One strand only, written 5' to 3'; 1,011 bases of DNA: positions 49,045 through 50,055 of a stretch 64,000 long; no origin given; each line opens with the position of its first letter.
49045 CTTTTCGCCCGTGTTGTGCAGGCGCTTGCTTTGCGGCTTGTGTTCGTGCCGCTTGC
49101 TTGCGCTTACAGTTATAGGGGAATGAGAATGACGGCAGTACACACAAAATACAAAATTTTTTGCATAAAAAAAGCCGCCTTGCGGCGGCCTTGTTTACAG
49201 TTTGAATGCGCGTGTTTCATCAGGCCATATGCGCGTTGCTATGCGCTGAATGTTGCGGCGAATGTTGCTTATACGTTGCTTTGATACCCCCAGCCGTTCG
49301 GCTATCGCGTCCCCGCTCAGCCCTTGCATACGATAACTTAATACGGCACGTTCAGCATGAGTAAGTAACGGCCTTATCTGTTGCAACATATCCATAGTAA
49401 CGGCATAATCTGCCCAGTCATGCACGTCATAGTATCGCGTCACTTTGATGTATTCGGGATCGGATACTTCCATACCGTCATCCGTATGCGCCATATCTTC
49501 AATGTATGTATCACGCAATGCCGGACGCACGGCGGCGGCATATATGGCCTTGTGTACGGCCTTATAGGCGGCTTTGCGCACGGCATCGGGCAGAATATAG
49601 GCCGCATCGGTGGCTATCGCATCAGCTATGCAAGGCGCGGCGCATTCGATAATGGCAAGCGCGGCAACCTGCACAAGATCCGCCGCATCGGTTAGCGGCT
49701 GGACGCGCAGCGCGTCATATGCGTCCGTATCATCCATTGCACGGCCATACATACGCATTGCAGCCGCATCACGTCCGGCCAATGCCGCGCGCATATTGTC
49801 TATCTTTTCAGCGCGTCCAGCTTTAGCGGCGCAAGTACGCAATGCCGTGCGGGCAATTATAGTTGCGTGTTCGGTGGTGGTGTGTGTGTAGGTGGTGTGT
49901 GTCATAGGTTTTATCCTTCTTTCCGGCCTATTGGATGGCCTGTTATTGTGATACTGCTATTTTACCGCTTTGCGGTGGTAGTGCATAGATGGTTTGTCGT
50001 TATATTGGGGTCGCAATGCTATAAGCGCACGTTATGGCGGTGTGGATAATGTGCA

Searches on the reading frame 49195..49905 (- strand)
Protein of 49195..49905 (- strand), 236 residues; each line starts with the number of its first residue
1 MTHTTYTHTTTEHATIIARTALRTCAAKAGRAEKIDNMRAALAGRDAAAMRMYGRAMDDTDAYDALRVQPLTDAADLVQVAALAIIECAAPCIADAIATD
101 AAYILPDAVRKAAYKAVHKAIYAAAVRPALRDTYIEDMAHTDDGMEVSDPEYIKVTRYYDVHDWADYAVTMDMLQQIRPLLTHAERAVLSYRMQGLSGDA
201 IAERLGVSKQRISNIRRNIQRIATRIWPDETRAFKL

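Call 21: search_protein_families(library=pfam, proteins=[window:49195-49905:-], max_evalue=0.001)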
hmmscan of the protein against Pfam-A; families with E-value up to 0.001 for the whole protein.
window:49195-49905:- (236 aa): 3 families
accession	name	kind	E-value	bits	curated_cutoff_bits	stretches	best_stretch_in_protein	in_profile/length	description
PF00196.25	GerE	-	6.6e-06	26.1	23.5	1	181-221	3-43/57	Bacterial regulatory proteins, luxR family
PF13384.12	HTH_23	-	0.00032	20.9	24.6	1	187-218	8-40/50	Homeodomain-like domain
PF04545.22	Sigma70_r4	-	0.0009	19.2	24.1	0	181-217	5-42/50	Sigma-70, region 4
